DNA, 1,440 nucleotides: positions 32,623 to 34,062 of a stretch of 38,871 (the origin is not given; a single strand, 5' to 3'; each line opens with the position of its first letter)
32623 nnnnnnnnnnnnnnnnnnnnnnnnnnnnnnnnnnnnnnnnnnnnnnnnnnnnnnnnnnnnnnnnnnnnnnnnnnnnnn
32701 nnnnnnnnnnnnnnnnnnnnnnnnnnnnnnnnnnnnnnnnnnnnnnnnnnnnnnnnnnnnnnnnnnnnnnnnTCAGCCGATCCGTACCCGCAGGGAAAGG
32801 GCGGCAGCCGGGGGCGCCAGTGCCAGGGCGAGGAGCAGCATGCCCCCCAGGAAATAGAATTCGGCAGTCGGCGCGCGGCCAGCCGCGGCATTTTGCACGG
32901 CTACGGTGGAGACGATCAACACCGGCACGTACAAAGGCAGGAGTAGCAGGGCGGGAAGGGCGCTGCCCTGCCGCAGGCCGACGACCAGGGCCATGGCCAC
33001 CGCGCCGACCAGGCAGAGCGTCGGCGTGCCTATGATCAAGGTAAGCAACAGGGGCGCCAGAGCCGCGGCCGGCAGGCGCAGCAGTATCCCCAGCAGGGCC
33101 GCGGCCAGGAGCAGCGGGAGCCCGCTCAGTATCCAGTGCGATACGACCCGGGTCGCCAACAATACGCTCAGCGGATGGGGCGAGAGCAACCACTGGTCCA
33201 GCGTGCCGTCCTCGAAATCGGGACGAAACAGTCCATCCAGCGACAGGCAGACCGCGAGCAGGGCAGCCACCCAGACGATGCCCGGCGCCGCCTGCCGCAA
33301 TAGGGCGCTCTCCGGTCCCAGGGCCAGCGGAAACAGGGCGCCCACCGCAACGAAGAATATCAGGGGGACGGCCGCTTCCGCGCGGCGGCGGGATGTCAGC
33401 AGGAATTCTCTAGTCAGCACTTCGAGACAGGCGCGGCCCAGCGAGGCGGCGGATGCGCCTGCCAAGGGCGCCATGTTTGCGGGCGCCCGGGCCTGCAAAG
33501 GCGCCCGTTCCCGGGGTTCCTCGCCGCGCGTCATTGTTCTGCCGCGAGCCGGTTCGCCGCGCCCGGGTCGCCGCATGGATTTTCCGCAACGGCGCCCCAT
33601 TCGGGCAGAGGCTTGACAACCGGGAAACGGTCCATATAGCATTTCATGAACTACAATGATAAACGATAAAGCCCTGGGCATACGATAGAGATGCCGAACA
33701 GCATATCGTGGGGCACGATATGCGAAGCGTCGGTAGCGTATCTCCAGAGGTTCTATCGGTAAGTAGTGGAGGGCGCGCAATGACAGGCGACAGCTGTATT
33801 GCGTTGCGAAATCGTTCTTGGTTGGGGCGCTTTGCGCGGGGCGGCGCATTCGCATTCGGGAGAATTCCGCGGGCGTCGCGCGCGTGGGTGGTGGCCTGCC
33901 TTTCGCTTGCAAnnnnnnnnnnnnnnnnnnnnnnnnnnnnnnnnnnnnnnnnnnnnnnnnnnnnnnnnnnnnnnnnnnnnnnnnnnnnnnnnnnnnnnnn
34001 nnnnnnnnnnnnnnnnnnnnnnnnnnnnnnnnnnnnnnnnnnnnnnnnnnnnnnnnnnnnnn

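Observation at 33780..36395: The cytochrome itself: 12 CXXCH in about 770 mature residues, with large heme-free inserts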

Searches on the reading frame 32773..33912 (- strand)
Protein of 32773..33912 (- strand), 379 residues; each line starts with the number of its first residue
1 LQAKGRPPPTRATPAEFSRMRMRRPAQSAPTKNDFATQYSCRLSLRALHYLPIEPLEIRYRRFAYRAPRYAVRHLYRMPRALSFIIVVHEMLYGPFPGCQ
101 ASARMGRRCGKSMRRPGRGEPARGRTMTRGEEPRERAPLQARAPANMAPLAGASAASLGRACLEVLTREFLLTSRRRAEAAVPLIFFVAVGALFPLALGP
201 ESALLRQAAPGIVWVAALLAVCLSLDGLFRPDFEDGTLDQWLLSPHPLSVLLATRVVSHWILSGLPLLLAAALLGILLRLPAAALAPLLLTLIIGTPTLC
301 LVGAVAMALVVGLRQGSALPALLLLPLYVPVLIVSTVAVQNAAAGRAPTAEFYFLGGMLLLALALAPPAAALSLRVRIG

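Call 6: search_protein_families(library=pfam, max_evalue=0.01, proteins=[window:32773-33912:-])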
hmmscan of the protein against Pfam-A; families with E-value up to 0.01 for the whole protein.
window:32773-33912:- (379 aa): 1 family
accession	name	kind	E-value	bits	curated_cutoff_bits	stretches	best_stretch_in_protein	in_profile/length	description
PF03379.19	CcmB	-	3.8e-60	203.4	24.9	1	163-376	2-215/215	CcmB protein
